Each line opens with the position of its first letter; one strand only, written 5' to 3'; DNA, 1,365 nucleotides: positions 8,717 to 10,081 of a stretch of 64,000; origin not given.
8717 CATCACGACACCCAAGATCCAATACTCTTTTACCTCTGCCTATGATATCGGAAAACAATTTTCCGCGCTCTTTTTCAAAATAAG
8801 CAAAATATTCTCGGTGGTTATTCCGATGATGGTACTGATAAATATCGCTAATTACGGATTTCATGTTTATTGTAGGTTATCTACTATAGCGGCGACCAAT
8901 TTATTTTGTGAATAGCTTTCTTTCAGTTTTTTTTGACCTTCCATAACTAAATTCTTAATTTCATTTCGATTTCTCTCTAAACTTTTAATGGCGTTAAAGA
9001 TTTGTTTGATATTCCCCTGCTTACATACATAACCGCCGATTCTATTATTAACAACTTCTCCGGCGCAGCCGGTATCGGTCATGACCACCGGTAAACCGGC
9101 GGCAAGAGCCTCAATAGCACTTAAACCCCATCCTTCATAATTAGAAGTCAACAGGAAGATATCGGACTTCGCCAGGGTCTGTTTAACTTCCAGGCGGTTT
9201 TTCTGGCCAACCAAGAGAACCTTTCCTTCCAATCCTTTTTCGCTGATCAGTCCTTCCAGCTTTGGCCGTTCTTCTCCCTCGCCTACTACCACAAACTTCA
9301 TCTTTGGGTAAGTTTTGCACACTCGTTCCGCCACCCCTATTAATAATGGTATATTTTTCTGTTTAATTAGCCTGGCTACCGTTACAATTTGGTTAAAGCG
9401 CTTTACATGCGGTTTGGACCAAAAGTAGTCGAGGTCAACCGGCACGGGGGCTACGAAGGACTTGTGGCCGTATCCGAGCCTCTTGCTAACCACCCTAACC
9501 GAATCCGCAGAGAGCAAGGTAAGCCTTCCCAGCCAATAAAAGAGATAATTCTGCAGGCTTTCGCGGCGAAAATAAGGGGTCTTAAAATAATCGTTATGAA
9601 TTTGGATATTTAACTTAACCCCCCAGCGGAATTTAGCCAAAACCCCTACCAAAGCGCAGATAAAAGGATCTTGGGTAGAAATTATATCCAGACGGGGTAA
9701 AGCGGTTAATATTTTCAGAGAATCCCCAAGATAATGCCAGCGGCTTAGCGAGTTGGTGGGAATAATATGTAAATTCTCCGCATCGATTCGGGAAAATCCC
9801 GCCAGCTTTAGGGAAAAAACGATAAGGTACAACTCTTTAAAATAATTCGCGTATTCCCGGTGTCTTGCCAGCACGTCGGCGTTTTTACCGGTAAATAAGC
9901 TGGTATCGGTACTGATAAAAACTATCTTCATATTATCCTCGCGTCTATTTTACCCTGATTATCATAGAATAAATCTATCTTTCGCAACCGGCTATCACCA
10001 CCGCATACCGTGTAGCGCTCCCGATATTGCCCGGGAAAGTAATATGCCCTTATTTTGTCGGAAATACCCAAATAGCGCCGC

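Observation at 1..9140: Lower-GC island carrying an ABC-transporter-dependent polysaccharide locus; composition switches inside a GT4 gene at its conserved motif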

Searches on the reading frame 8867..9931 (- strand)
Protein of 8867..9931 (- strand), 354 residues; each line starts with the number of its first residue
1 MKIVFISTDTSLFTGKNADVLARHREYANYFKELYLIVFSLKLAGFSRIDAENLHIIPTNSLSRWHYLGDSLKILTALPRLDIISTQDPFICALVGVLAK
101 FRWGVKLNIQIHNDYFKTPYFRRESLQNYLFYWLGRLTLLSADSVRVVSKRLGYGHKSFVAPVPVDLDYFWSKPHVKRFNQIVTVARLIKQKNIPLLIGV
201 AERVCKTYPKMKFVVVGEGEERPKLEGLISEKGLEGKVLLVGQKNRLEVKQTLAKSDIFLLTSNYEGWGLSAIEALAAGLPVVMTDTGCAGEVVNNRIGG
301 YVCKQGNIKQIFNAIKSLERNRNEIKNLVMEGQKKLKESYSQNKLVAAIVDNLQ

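Call 7: search_protein_families(library=pfam, proteins=[window:8867-9931:-])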
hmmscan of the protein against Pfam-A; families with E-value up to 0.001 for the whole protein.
window:8867-9931:- (354 aa): 5 families
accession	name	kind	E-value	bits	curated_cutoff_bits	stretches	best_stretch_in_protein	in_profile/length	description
PF00534.26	Glycos_transf_1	-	2.1e-38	132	26.4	1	171-334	7-171/172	Glycosyl transferases group 1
PF13692.12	Glyco_trans_1_4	-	2.8e-27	96.2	27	1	181-318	3-139/142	Glycosyl transferases group 1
PF20706.3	GT4-conflict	-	7e-11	42.2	26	1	177-341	195-377/385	Family 4 Glycosyltransferase in conflict systems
PF13439.12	Glyco_transf_4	-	4.1e-06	27.4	28.5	1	59-151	52-143/170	Glycosyltransferase Family 4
PF13579.12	Glyco_trans_4_4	-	5e-06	27.4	29.7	1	65-150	57-136/158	Glycosyl transferase 4-like domain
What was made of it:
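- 8867..9931 (-): Junction gene: a 354-aa GT4 (GT-B) glycosyltransferase, in frame and full length. Pfam Glycos_transf_1, 132 bits (call 7).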

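Call 10: find_encoding_contigs(protein=window:8867-9931:-, flank=10000, max_places=10)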
Protein window:8867-9931:- (354 aa): 7 contigs read that carry it; 1 place shown.
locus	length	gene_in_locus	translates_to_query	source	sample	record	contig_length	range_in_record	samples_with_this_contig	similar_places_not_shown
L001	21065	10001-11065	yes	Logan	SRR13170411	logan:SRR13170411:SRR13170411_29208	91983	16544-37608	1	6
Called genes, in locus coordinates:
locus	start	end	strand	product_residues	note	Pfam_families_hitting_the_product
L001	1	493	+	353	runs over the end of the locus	PF13439:Glyco_transf_4, PF13579:Glyco_trans_4_4 (weak), PF00534:Glycos_transf_1, PF13692:Glyco_trans_1_4, PF20706:GT4-conflict, PF13524:Glyco_trans_1_2 (weak)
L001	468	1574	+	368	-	-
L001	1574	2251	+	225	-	PF00535:Glycos_transf_2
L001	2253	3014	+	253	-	PF13489:Methyltransf_23, PF13847:Methyltransf_31 (faint), PF08241:Methyltransf_11, PF08242:Methyltransf_12 (weak), PF13649:Methyltransf_25 (weak)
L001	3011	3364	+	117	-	PF10066:DUF2304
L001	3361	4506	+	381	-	PF13439:Glyco_transf_4, PF13579:Glyco_trans_4_4, PF20706:GT4-conflict, PF00534:Glycos_transf_1, PF13692:Glyco_trans_1_4, PF13524:Glyco_trans_1_2 (weak)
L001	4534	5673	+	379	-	PF13439:Glyco_transf_4, PF20706:GT4-conflict, PF00534:Glycos_transf_1, PF13692:Glyco_trans_1_4, PF13524:Glyco_trans_1_2 (weak)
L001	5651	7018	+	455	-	PF02366:PMT, PF13231:PMT_2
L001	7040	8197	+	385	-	PF13439:Glyco_transf_4, PF13579:Glyco_trans_4_4, PF20706:GT4-conflict, PF00534:Glycos_transf_1, PF13692:Glyco_trans_1_4, PF13524:Glyco_trans_1_2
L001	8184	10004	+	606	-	PF02366:PMT, PF13231:PMT_2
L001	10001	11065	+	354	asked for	PF13579:Glyco_trans_4_4 (faint), PF13439:Glyco_transf_4 (faint), PF20706:GT4-conflict, PF00534:Glycos_transf_1, PF13692:Glyco_trans_1_4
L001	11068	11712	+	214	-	PF01209:Ubie_methyltran (weak), PF13489:Methyltransf_23, PF07021:MetW, PF06325:PrmA (weak), PF13847:Methyltransf_31, PF08241:Methyltransf_11, PF08242:Methyltransf_12, PF13649:Methyltransf_25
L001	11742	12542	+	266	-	PF05050:Methyltransf_21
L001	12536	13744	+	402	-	PF13439:Glyco_transf_4 (weak), PF00534:Glycos_transf_1, PF13692:Glyco_trans_1_4, PF13524:Glyco_trans_1_2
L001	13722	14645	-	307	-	PF01073:3Beta_HSD, PF01370:Epimerase, PF02719:Polysacc_synt_2, PF04321:RmlD_sub_bind, PF13460:NAD_binding_10, PF16363:GDP_Man_Dehyd, PF07993:NAD_binding_4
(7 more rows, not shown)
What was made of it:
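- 8867..9931 (-): The exact protein is on 7 contigs from three sources (call 10).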

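Call 13: find_homologous_proteins(query=window:8867-9931:-)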
Query window:8867-9931:- (354 aa): 342 proteins with E <= 0.001 among 7065 candidates; the best 120 are listed.
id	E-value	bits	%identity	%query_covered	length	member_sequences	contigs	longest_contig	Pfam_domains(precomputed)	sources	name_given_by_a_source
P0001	1.6e-233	792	100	100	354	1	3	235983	PF00534.27,PF13579.13,PF13439.13,PF20706.4,PF13692.13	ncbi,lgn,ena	-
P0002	8.9e-121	421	54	100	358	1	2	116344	PF00534.27,PF20706.4,PF13692.13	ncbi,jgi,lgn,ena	-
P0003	4.7e-117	409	55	100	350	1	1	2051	PF00534.27,PF20706.4,PF13692.13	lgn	-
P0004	9.4e-114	398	52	100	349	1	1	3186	PF00534.27,PF20706.4,PF13692.13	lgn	-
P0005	2.9e-113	396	53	100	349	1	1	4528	PF00534.27,PF20706.4,PF13692.13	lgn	-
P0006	1.9e-111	390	50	100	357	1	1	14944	PF00534.27,PF20706.4,PF13692.13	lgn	-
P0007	1.2e-109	385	53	100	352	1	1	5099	PF00534.27,PF13524.13,PF20706.4,PF13692.13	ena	-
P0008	1.6e-109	384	53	100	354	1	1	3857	PF00534.27,PF20706.4,PF13692.13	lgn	-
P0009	7.6e-109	382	52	100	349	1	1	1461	PF00534.27,PF13524.13,PF20706.4,PF13692.13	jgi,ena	-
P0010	2.5e-108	380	53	100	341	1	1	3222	PF00534.27,PF20706.4,PF13692.13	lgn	-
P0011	6.5e-107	376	52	100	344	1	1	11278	PF00534.27,PF20706.4,PF13692.13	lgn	-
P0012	3.4e-104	367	53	96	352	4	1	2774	PF00534.27,PF13524.13,PF20706.4,PF13692.13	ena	-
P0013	3.9e-104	366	49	100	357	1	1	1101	PF00534.27,PF20706.4,PF13692.13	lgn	-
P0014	4.9e-104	366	59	84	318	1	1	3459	PF00534.27,PF13439.13,PF20706.4,PF13692.13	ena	-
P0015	7.5e-104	365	50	100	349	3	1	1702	PF00534.27,PF20706.4,PF13692.13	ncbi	-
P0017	6.0e-103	362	50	100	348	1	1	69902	PF00534.27,PF13692.13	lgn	-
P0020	7.4e-100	352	50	100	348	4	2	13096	PF00534.27,PF13524.13,PF20706.4,PF13692.13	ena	-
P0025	2.6e-92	328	47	100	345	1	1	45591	PF00534.27,PF13524.13,PF20706.4,PF13692.13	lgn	-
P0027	1.0e-89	319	46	100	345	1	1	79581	PF00534.27,PF13524.13,PF20706.4,PF13692.13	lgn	-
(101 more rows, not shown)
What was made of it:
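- The best relative of the whole GT4 is 54-55% identical (call 13).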

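Call 22: find_encoding_contigs(protein=P0002, flank=10000, max_places=4)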
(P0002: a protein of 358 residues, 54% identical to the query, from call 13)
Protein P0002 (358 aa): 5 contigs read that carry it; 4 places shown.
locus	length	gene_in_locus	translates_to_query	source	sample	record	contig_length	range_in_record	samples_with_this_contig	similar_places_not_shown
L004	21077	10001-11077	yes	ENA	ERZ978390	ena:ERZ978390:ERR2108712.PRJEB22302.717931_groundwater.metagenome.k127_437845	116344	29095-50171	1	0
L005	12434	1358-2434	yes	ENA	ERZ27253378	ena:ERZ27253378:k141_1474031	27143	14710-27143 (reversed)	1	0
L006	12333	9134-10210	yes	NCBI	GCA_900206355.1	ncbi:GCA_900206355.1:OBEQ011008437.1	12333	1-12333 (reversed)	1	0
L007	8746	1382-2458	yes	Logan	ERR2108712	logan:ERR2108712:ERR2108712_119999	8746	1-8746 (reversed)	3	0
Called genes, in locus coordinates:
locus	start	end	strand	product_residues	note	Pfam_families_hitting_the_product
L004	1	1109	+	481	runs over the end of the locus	-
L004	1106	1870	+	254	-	PF00535:Glycos_transf_2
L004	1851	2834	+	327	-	PF13579:Glyco_trans_4_4 (faint), PF13439:Glyco_transf_4, PF20706:GT4-conflict, PF00534:Glycos_transf_1, PF13692:Glyco_trans_1_4, PF13524:Glyco_trans_1_2 (weak)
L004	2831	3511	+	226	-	PF00535:Glycos_transf_2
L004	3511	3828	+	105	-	PF10066:DUF2304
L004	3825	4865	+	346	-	PF13439:Glyco_transf_4, PF00534:Glycos_transf_1, PF13692:Glyco_trans_1_4, PF20706:GT4-conflict (weak)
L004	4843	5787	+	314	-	PF00534:Glycos_transf_1, PF13692:Glyco_trans_1_4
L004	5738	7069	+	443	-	PF13231:PMT_2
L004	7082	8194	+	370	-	PF13439:Glyco_transf_4, PF20706:GT4-conflict, PF00534:Glycos_transf_1, PF13692:Glyco_trans_1_4, PF13524:Glyco_trans_1_2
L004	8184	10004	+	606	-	PF02366:PMT, PF13231:PMT_2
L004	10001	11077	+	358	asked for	PF20706:GT4-conflict, PF00534:Glycos_transf_1, PF13692:Glyco_trans_1_4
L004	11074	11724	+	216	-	PF13489:Methyltransf_23, PF07021:MetW, PF13847:Methyltransf_31, PF08241:Methyltransf_11, PF08242:Methyltransf_12, PF13649:Methyltransf_25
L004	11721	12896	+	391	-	PF13439:Glyco_transf_4 (weak), PF00534:Glycos_transf_1, PF13692:Glyco_trans_1_4, PF13524:Glyco_trans_1_2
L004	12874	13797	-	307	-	PF01073:3Beta_HSD, PF01370:Epimerase, PF02719:Polysacc_synt_2, PF04321:RmlD_sub_bind, PF05368:NmrA (weak), PF07993:NAD_binding_4, PF13460:NAD_binding_10, PF16363:GDP_Man_Dehyd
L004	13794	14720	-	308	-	PF01073:3Beta_HSD (faint), PF01370:Epimerase, PF02719:Polysacc_synt_2 (faint), PF16363:GDP_Man_Dehyd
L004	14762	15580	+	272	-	PF01061:ABC2_membrane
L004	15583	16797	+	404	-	PF00005:ABC_tran, PF14524:Wzt_C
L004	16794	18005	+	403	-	PF01041:DegT_DnrJ_EryC1, PF00155:Aminotran_1_2, PF01212:Beta_elim_lyase (weak), PF01053:Cys_Met_Meta_PP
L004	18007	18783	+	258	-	PF00483:NTP_transferase, PF12804:NTP_transf_3 (weak)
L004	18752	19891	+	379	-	PF01073:3Beta_HSD (weak), PF01370:Epimerase, PF02719:Polysacc_synt_2, PF04321:RmlD_sub_bind (weak), PF16363:GDP_Man_Dehyd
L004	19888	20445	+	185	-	PF00908:dTDP_sugar_isom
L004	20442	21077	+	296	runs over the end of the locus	PF01073:3Beta_HSD, PF01370:Epimerase, PF02719:Polysacc_synt_2 (faint), PF05368:NmrA (weak), PF07993:NAD_binding_4 (weak), PF16363:GDP_Man_Dehyd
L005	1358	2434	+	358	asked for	PF20706:GT4-conflict, PF00534:Glycos_transf_1, PF13692:Glyco_trans_1_4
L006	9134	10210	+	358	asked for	PF20706:GT4-conflict, PF00534:Glycos_transf_1, PF13692:Glyco_trans_1_4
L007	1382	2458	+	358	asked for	PF20706:GT4-conflict, PF00534:Glycos_transf_1, PF13692:Glyco_trans_1_4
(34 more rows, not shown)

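Call 25: find_encoding_contigs(protein=P0017, flank=10000, max_places=2)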
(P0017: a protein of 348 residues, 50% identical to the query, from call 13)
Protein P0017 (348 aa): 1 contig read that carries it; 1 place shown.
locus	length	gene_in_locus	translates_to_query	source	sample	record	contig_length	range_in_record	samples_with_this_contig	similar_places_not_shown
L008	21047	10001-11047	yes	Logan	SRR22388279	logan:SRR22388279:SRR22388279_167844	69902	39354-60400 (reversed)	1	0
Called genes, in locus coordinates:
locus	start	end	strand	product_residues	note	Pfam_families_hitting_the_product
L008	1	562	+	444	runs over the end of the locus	PF14897:EpsG (weak)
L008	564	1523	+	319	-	PF13439:Glyco_transf_4, PF00534:Glycos_transf_1, PF13524:Glyco_trans_1_2, PF13692:Glyco_trans_1_4, PF20706:GT4-conflict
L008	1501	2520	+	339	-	-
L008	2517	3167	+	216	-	PF00535:Glycos_transf_2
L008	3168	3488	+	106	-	PF10066:DUF2304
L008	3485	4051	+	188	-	PF13439:Glyco_transf_4, PF13579:Glyco_trans_4_4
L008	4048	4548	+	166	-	PF00534:Glycos_transf_1, PF13692:Glyco_trans_1_4, PF13524:Glyco_trans_1_2 (weak), PF20706:GT4-conflict (weak)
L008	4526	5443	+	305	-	PF00534:Glycos_transf_1, PF13692:Glyco_trans_1_4, PF20706:GT4-conflict (weak)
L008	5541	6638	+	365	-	PF13231:PMT_2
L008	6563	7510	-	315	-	-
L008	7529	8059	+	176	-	PF13439:Glyco_transf_4, PF13579:Glyco_trans_4_4 (weak)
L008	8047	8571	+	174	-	PF00534:Glycos_transf_1, PF13692:Glyco_trans_1_4, PF20706:GT4-conflict, PF13524:Glyco_trans_1_2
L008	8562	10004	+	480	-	-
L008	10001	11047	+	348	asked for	PF00534:Glycos_transf_1, PF13692:Glyco_trans_1_4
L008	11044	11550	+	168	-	-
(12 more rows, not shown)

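Call 26: find_encoding_contigs(protein=P0027, flank=10000, max_places=2)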
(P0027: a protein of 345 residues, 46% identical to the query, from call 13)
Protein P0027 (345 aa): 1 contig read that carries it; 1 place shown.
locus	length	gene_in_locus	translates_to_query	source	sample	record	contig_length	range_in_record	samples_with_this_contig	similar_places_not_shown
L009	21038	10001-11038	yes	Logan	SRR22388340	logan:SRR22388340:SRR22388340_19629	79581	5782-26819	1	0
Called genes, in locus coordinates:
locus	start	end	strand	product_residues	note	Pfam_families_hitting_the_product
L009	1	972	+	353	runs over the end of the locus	PF04188:Mannosyl_trans2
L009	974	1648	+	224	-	PF00535:Glycos_transf_2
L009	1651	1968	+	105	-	PF10066:DUF2304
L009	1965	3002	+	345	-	PF13439:Glyco_transf_4, PF00534:Glycos_transf_1, PF13692:Glyco_trans_1_4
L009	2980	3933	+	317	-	PF00534:Glycos_transf_1, PF13692:Glyco_trans_1_4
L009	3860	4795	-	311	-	PF01370:Epimerase, PF02719:Polysacc_synt_2 (faint), PF13460:NAD_binding_10 (faint), PF01073:3Beta_HSD (weak), PF16363:GDP_Man_Dehyd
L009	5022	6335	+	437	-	PF13231:PMT_2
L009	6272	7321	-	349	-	-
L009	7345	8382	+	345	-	PF13439:Glyco_transf_4 (weak), PF20706:GT4-conflict, PF00534:Glycos_transf_1, PF13692:Glyco_trans_1_4, PF13524:Glyco_trans_1_2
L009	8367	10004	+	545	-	PF13231:PMT_2, PF02366:PMT (weak)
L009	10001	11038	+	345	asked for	PF00534:Glycos_transf_1, PF13692:Glyco_trans_1_4, PF13524:Glyco_trans_1_2, PF20706:GT4-conflict (weak)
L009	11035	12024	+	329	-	PF13692:Glyco_trans_1_4, PF00534:Glycos_transf_1 (weak)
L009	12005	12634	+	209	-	PF01209:Ubie_methyltran (faint), PF13489:Methyltransf_23, PF13847:Methyltransf_31, PF08241:Methyltransf_11, PF08242:Methyltransf_12 (weak), PF13649:Methyltransf_25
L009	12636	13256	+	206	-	-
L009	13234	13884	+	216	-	PF13847:Methyltransf_31 (faint), PF08241:Methyltransf_11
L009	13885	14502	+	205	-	-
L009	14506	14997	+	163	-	PF00132:Hexapep, PF14602:Hexapep_2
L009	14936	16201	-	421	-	PF01943:Polysacc_synt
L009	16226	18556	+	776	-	PF00534:Glycos_transf_1, PF13692:Glyco_trans_1_4, PF13439:Glyco_transf_4 (weak), PF00534:Glycos_transf_1, PF13524:Glyco_trans_1_2, PF13692:Glyco_trans_1_4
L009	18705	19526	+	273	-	PF01061:ABC2_membrane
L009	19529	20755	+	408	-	PF00005:ABC_tran, PF14524:Wzt_C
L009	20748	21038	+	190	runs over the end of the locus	-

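Call 27: find_encoding_contigs(protein=P0025, flank=10000, max_places=2)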
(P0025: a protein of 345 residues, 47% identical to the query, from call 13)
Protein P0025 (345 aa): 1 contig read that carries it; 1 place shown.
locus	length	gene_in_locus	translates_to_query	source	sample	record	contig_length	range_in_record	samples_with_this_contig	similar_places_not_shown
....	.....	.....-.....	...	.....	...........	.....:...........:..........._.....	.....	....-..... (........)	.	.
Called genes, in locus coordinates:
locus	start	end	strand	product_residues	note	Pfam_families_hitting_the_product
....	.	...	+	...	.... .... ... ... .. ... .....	-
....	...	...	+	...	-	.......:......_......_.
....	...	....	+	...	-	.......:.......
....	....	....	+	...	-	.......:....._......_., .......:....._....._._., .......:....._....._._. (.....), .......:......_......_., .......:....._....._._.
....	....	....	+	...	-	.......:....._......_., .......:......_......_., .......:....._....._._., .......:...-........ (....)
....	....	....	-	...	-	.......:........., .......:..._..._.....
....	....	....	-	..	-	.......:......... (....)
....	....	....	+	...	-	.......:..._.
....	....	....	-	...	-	-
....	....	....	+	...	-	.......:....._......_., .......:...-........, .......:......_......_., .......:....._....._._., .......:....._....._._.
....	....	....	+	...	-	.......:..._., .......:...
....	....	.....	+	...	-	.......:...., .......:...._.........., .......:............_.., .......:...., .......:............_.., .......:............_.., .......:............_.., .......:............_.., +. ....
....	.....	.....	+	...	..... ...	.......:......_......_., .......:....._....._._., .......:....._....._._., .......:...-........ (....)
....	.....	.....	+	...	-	-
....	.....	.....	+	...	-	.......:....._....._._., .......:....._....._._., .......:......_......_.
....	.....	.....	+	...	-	-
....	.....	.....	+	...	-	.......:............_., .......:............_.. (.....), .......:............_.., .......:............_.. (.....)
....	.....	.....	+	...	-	-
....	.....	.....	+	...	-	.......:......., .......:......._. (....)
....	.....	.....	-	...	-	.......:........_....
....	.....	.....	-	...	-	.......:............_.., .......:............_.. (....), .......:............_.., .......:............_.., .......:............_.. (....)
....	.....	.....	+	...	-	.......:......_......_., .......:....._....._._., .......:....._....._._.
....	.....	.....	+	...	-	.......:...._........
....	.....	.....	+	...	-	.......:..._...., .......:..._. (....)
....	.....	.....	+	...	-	-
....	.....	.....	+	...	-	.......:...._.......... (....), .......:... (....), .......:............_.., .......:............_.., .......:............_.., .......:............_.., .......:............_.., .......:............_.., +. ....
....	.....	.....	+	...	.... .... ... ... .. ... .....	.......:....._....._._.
